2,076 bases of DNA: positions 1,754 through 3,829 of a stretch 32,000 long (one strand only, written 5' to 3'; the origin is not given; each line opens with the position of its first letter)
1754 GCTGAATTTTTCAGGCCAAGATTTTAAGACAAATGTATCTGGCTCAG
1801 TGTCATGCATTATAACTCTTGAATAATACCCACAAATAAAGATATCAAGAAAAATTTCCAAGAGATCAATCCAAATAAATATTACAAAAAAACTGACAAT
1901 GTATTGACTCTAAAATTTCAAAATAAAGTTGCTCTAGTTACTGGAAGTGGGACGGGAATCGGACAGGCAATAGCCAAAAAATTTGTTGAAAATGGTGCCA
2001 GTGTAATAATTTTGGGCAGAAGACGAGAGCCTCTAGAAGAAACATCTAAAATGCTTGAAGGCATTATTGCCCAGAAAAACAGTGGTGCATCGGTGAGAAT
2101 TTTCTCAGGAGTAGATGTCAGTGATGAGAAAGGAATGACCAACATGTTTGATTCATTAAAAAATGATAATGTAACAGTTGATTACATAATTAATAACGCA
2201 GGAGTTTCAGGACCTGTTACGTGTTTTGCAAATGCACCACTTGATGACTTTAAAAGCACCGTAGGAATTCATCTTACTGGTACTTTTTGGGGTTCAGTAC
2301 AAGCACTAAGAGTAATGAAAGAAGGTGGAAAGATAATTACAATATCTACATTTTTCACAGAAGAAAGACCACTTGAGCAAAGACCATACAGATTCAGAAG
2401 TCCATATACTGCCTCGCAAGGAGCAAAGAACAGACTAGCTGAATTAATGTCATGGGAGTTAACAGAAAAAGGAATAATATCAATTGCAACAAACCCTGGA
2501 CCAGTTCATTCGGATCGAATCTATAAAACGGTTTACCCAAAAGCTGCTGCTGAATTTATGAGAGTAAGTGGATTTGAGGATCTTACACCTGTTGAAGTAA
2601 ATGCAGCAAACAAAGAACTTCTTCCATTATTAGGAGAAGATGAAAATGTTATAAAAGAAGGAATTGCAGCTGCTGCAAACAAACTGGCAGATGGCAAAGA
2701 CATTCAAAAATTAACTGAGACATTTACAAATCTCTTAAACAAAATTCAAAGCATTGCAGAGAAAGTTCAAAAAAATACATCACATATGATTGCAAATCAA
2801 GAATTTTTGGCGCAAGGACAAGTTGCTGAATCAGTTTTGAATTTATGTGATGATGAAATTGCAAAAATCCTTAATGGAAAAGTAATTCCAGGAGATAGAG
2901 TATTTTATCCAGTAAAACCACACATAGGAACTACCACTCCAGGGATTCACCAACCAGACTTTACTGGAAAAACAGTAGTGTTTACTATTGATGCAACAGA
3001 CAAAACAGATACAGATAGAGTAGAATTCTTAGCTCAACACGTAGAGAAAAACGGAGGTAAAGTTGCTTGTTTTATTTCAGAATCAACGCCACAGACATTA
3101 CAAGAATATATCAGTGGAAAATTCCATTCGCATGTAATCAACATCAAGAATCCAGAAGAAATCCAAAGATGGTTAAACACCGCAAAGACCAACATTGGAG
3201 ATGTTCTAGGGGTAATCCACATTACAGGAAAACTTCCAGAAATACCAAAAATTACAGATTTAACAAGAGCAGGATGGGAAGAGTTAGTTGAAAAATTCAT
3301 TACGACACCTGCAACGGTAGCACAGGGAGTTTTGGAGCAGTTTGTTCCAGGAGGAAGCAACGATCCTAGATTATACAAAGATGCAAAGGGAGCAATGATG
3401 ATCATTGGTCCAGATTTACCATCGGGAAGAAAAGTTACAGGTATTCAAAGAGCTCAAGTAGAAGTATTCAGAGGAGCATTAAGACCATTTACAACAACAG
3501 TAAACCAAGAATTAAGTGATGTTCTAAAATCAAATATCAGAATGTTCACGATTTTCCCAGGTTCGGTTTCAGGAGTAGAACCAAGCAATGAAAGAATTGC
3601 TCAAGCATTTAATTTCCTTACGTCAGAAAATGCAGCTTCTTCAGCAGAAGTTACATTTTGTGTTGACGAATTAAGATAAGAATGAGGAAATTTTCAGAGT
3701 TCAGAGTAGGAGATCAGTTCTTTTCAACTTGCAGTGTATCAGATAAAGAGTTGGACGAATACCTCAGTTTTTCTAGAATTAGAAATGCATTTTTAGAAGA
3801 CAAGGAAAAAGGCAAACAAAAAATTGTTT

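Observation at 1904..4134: Malonyl-CoA-reductase-half-like double SDR coupled to a degenerate hotdog protein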

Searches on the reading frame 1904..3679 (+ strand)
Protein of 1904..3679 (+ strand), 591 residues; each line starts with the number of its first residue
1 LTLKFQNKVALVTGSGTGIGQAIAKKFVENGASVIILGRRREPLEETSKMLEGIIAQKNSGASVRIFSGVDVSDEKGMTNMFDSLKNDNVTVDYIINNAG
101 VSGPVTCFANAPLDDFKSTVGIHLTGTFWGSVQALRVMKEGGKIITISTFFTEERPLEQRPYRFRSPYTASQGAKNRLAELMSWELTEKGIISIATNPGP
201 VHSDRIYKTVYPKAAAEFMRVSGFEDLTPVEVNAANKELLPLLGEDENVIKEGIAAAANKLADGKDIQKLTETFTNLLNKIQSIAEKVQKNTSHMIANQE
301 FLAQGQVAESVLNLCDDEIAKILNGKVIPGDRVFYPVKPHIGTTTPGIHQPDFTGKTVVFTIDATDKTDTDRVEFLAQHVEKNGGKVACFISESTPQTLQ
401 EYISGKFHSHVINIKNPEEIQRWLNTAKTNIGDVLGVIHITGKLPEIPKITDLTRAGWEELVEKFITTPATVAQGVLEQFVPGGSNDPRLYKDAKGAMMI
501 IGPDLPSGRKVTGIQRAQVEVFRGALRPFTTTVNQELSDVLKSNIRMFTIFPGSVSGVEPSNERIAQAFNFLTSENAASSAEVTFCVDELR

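Call 3: search_protein_families(library=pfam, proteins=[window:1904-3679:+], max_evalue=0.1)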
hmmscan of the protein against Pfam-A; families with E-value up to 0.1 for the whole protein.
window:1904-3679:+ (591 aa): 10 families
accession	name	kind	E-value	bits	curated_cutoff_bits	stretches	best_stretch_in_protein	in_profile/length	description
PF00106.31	adh_short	-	3.3e-37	128.3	26.6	2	8-204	1-185/195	short chain dehydrogenase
PF13561.12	adh_short_C2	-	2.4e-31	109.6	27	2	17-205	6-180/236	Enoyl-(Acyl carrier protein) reductase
PF08659.16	KR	-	1e-12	48.8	22.6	1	10-121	3-110/180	KR domain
PF01370.27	Epimerase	-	0.00052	19.9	20.9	1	10-182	1-156/240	NAD dependent epimerase/dehydratase family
PF03807.23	F420_oxidored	-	0.0046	18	21.6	1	9-62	2-56/94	NADP oxidoreductase coenzyme F420-dependent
PF02719.21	Polysacc_synt_2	-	0.022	14.4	20.2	1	11-90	2-81/293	Polysaccharide biosynthesis protein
PF00533.33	BRCT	-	0.03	15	21.3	0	350-395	3-43/78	BRCA1 C Terminus (BRCT) domain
PF18403.7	Thioredoxin_15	-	0.046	14.1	27.4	1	245-328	72-151/207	Thioredoxin-like domain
PF16363.11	GDP_Man_Dehyd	-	0.062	13.2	27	0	11-171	1-156/332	GDP-mannose 4,6 dehydratase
PF02737.24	3HCDH_N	-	0.099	13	22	0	12-61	4-52/180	3-hydroxyacyl-CoA dehydrogenase, NAD binding domain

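Call 4: search_protein_families(library=ncbifam, proteins=[window:1904-3679:+], max_evalue=0.1)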
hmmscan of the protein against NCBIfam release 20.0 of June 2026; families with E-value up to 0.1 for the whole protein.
window:1904-3679:+ (591 aa): 224 families (the best 25 are shown)
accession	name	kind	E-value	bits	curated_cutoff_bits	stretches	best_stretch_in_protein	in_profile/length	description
NF009466.0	PRK12826.1-2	subfamily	2.3e-30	105.9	222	2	6-212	2-198/248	3-oxoacyl-ACP reductase FabG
NF005559.1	PRK07231.1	subfamily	2.7e-28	99.1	215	1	5-207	2-192/249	glucose 1-dehydrogenase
NF004203.0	PRK05653.2-4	subfamily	2.8e-26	92.5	313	1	4-204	3-193/260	3-oxoacyl-ACP reductase FabG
NF005594.0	PRK07326.1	equivalog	8.2e-26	91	271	1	5-203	4-188/237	SDR family oxidoreductase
NF005806.0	PRK07666.1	equivalog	9.9e-26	90.5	286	1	4-206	4-194/239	3-ketoacyl-ACP reductase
NF009093.0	PRK12429.1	subfamily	2e-25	89.6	258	1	5-213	3-199/259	3-hydroxybutyrate dehydrogenase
NF006493.1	PRK08936.1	subfamily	5.2e-25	88.2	420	1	4-202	4-192/261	glucose-1-dehydrogenase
TIGR01963.1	PHB_DH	subfamily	1.1e-24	87.1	307.05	1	8-214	2-196/255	3-hydroxybutyrate dehydrogenase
NF005681.0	PRK07478.1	subfamily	1.4e-24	86.9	267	1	4-209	3-197/254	SDR family oxidoreductase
NF006366.0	PRK08589.1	equivalog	5.8e-24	84.8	386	1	4-204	3-190/272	SDR family oxidoreductase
NF004198.0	PRK05653.1-3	equivalog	1.2e-23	83.9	296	1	5-210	5-197/248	3-oxoacyl-ACP reductase FabG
NF005067.0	PRK06484.1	equivalog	1.6e-23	83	713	1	7-202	273-452/524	short chain dehydrogenase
TIGR01830.1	3oxo_ACP_reduc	equivalog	1.8e-23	83.5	297.75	1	10-204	1-184/239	3-oxoacyl-[acyl-carrier-protein] reductase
NF004791.0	PRK06138.1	equivalog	2.9e-23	82.5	312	1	5-218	3-203/252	SDR family oxidoreductase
NF052562.1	RADHDNL4305835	equivalog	5.3e-23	81.7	400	1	1-148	1-142/252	NADP-dependent (R)-specific alcohol dehydrogenase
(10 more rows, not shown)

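Call 5: search_solved_structures(query=window:1904-3679:+, max_evalue=0.01, show_alignments=3)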
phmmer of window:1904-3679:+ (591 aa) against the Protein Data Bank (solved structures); distinct sequences matched with E-value up to 0.01: 499 (the best 60 are shown).
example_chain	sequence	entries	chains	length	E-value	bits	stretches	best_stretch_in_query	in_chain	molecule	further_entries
8hjw_A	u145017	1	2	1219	2.3e-36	128.7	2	7-209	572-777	Short-chain dehydrogenase/reductase SDR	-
8hi4_A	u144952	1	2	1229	9.7e-34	120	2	7-206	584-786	Short-chain dehydrogenase/reductase SDR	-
8aet_A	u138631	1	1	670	5.5e-20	74.6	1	7-210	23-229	Short-chain dehydrogenase/reductase SDR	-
8j2c_A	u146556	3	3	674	7.1e-20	74.2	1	7-209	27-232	Short-chain dehydrogenase/reductase SDR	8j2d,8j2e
8a30_A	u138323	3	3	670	7.8e-20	74.1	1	7-209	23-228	Short-chain dehydrogenase/reductase SDR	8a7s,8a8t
8j29_A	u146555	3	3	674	7.9e-20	74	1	7-209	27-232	Short-chain dehydrogenase/reductase SDR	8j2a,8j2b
8i6z_A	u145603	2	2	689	8.3e-20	74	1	7-209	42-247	Short-chain dehydrogenase/reductase SDR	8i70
8aeq_A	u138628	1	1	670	2.6e-19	72.3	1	7-209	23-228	Short-chain dehydrogenase/reductase SDR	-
8aeo_A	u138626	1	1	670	4.6e-19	71.5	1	7-208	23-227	Short-chain dehydrogenase/reductase SDR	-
8aer_A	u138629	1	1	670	1.2e-18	70.2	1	7-209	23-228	Short-chain dehydrogenase/reductase SDR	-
8hi5_A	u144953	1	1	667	2.3e-17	65.9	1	7-206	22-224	Short-chain dehydrogenase/reductase SDR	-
4iuy_A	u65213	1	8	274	3e-17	65.5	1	6-201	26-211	Short chain dehydrogenase/reductase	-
7ejh_A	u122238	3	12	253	3.5e-17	65.3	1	1-203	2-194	3-alpha-(Or 20-beta)-hydroxysteroid dehydrogenase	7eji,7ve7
7vdo_D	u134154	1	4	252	3.7e-17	65.2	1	1-203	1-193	3-alpha-(Or 20-beta)-hydroxysteroid dehydrogenase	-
1g6k_A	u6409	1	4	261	3.8e-17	65.2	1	5-204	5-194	GLUCOSE 1-DEHYDROGENASE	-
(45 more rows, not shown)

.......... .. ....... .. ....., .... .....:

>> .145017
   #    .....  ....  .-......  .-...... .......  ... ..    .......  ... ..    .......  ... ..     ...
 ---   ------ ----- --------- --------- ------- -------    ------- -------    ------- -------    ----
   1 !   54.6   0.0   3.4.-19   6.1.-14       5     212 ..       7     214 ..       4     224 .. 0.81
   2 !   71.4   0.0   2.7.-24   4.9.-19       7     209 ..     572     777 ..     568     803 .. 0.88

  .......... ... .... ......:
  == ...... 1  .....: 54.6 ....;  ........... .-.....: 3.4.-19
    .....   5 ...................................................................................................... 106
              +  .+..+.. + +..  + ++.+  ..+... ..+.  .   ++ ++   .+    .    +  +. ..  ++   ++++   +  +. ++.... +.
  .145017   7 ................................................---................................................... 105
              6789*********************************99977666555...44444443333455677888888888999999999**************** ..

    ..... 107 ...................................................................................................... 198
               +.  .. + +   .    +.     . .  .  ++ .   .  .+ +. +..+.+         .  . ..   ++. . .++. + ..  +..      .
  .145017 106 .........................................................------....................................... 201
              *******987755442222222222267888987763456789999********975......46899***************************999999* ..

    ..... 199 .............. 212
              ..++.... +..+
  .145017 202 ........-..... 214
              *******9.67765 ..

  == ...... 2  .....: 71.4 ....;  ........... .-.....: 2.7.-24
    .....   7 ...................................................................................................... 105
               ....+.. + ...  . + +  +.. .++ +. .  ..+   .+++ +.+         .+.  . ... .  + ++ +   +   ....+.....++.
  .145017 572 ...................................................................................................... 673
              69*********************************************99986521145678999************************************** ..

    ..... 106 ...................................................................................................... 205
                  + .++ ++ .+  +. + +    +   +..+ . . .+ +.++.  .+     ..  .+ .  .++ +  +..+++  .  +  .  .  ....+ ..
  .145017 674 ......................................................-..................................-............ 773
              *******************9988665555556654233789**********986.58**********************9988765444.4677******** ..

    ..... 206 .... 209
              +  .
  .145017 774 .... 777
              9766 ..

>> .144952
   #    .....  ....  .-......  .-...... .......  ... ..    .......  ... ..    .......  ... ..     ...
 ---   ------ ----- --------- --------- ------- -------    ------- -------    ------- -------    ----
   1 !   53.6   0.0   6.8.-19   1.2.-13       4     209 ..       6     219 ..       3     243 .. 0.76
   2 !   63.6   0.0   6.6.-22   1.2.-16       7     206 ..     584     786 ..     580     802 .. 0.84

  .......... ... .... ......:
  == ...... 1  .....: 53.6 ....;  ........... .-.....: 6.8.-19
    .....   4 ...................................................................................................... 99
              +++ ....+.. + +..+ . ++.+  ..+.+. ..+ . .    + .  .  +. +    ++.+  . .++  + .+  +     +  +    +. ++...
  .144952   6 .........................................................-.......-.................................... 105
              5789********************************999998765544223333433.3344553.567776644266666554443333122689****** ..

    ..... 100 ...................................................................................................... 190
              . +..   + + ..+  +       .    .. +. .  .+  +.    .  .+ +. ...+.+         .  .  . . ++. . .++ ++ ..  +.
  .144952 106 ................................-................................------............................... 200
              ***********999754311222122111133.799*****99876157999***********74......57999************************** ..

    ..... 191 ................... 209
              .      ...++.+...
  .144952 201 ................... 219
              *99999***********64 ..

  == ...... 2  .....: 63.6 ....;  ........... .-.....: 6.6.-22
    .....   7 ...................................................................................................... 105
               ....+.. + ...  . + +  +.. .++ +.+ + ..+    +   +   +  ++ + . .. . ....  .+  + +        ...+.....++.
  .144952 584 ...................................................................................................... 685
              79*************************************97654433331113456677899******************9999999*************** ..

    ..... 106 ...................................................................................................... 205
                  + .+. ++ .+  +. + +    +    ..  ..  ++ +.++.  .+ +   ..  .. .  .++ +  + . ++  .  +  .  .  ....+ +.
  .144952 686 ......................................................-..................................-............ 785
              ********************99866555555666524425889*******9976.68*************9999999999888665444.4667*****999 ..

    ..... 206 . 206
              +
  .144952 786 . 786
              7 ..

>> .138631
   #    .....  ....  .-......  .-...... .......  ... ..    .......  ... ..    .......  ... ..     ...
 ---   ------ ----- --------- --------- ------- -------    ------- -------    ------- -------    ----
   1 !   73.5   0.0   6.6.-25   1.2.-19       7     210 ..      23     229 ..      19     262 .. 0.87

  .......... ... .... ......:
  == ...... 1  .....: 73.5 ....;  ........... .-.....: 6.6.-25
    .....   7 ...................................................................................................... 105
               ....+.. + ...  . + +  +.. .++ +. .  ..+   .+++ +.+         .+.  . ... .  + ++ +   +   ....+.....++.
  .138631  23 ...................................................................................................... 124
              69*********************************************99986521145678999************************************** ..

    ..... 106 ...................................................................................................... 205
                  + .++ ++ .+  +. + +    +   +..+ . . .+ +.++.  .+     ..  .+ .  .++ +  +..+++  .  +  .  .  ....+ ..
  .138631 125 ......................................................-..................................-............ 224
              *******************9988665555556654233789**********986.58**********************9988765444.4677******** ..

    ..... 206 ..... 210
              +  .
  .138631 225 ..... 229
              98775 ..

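Call 8: find_homologous_proteins(query=window:1904-3679:+)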
Query window:1904-3679:+ (591 aa): 4579 proteins with E <= 0.001 among 8000 candidates; the best 120 are listed.
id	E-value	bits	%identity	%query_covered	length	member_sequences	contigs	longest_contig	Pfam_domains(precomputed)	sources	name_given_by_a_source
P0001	0.0e+0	1320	100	100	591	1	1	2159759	PF08659.17,PF13561.13,PF00106.32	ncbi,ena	-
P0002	0.0e+0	1246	93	100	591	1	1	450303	PF08659.17,PF13561.13,PF00106.32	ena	-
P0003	0.0e+0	1214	90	100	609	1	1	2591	PF08659.17,PF13561.13,PF00106.32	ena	-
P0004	0.0e+0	1205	90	100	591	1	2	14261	PF08659.17,PF13561.13,PF00106.32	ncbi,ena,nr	ncbi:MAG: SDR family oxidoreductase [Nitrosopumilus sp.]|nr:SDR family oxidoreductase [Nitrosopumilu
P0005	0.0e+0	1204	90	100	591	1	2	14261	PF08659.17,PF13561.13,PF00106.32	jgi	-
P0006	0.0e+0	1200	89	100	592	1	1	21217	PF08659.17,PF13561.13,PF00106.32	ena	-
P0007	0.0e+0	1199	89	100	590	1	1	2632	PF08659.17,PF13561.13,PF00106.32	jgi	jgi:NAD(P)-dependent dehydrogenase (short-subunit alcohol dehydrogenase family)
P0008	0.0e+0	1198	89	100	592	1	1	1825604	PF08659.17,PF13561.13,PF00106.32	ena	-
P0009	0.0e+0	1197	89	100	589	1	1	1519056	PF08659.17,PF13561.13,PF00106.32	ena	-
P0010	0.0e+0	1195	89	100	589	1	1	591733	PF08659.17,PF13561.13,PF00106.32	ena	-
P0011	0.0e+0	1193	89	100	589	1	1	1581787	PF08659.17,PF13561.13,PF00106.32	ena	-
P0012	0.0e+0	1193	89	100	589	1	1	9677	PF08659.17,PF13561.13,PF00106.32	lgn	-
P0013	0.0e+0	1189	88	100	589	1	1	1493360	PF08659.17,PF13561.13,PF00106.32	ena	-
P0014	0.0e+0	1189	88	100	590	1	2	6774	PF08659.17,PF13561.13,PF00106.32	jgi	jgi:NAD(P)-dependent dehydrogenase (short-subunit alcohol dehydrogenase family)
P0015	0.0e+0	1186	88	100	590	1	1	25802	PF08659.17,PF13561.13,PF00106.32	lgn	-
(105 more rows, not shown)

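Call 25: search_protein_representatives(protein=window:1904-3679:+)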
Query: 591 residues. Proteins with E-value up to 0.001 (for the whole library): 39579; up to 1e-10: 1280; up to 1e-30: 54. The best 150 are listed.
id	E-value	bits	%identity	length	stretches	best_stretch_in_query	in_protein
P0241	2.5e-176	603.9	48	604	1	2-587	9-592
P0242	6.8e-153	526.5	82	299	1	3-297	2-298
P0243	1.6e-129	449.4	66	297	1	295-591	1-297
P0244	8.2e-126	437.1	57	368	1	2-351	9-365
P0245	3.0e-91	323.1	37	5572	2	7-589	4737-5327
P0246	6.1e-86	305.5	32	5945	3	4-576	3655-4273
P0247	6.8e-82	292.2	68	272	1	204-404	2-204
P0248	4.1e-76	273.1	56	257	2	437-591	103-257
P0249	3.6e-74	266.7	81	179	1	3-158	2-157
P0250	1.1e-73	265.0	57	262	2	437-591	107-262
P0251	1.3e-60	222.0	86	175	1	306-420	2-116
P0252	1.9e-58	214.8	39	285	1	307-591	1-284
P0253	1.9e-57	211.4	77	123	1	372-494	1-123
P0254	1.6e-55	205.1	83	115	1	113-225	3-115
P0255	7.3e-55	202.9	45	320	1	368-585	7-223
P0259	1.8e-48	181.8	29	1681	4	6-207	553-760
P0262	1.7e-47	178.6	29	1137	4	4-217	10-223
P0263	3.6e-47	177.5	32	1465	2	185-579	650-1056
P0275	3.8e-38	147.8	28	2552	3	6-207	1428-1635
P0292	1.6e-31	125.9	32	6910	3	4-216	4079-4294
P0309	3.2e-27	111.7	31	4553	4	4-216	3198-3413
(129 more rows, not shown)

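Call 38: find_homologous_proteins(query=P0241)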
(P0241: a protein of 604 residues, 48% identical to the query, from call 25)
Query P0241 (604 aa): 4582 proteins with E <= 0.001 among 8000 candidates; the best 120 are listed.
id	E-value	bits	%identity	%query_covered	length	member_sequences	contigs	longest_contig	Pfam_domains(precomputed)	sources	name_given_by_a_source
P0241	0.0e+0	1340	100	100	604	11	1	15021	PF08659.17,PF13561.13,PF00106.32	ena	-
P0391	7.0e-244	829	63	99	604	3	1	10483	PF08659.17,PF13561.13,PF00106.32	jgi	-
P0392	1.2e-243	828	63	99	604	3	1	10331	PF08659.17,PF13561.13,PF00106.32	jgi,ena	-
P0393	7.8e-242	822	63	99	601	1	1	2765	PF08659.17,PF13561.13,PF00106.32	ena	-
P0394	1.4e-240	818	62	99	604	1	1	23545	PF08659.17,PF13561.13,PF00106.32,PF01370.28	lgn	-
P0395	4.6e-239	813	62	99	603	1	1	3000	PF08659.17,PF13561.13,PF00106.32,PF01370.28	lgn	-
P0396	8.7e-238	809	61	99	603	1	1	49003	PF08659.17,PF13561.13,PF00106.32,PF01370.28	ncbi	-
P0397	5.5e-237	806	62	99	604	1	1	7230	PF08659.17,PF13561.13,PF00106.32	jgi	jgi:NAD(P)-dependent dehydrogenase (short-subunit alcohol dehydrogenase family)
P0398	8.3e-237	805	61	99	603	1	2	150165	PF08659.17,PF13561.13,PF00106.32,PF01370.28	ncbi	-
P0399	1.4e-236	805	62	99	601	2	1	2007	PF08659.17,PF13561.13,PF00106.32,PF01370.28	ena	-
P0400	2.9e-236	804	62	99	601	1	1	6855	PF08659.17,PF13561.13,PF00106.32,PF01370.28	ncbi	-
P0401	3.2e-236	803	61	99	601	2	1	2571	PF08659.17,PF13561.13,PF00106.32,PF01370.28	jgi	-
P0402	9.5e-236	802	61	99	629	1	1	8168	PF08659.17,PF13561.13,PF00106.32,PF01370.28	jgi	jgi:NAD(P)-dependent dehydrogenase (short-subunit alcohol dehydrogenase family)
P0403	2.0e-235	801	62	99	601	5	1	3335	PF08659.17,PF13561.13,PF00106.32,PF01370.28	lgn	-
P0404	7.3e-235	799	60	99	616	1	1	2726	PF08659.17,PF13561.13,PF00106.32,PF01370.28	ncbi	ncbi:MAG: SDR family NAD(P)-dependent oxidoreductase, partial [Nitrososphaerales archaeon]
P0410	6.3e-231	786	60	99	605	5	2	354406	PF08659.17,PF13561.13,PF00106.32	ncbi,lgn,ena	-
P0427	6.2e-214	730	56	99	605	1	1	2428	PF08659.17,PF13561.13,PF00106.32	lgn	-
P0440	4.3e-212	724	55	97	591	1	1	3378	PF08659.17,PF13561.13,PF00106.32,PF01370.28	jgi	jgi:NAD(P)-dependent dehydrogenase (short-subunit alcohol dehydrogenase family)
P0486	1.1e-207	709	55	98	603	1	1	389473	PF08659.17,PF13561.13,PF00106.32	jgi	jgi:NAD(P)-dependent dehydrogenase (short-subunit alcohol dehydrogenase family)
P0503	4.4e-207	707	55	98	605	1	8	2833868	PF08659.17,PF13561.13,PF00106.32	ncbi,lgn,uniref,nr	ncbi:glucose/ribitol dehydrogenase family protein [Candidatus Nitrososphaera gargensis Ga9.2]|uniref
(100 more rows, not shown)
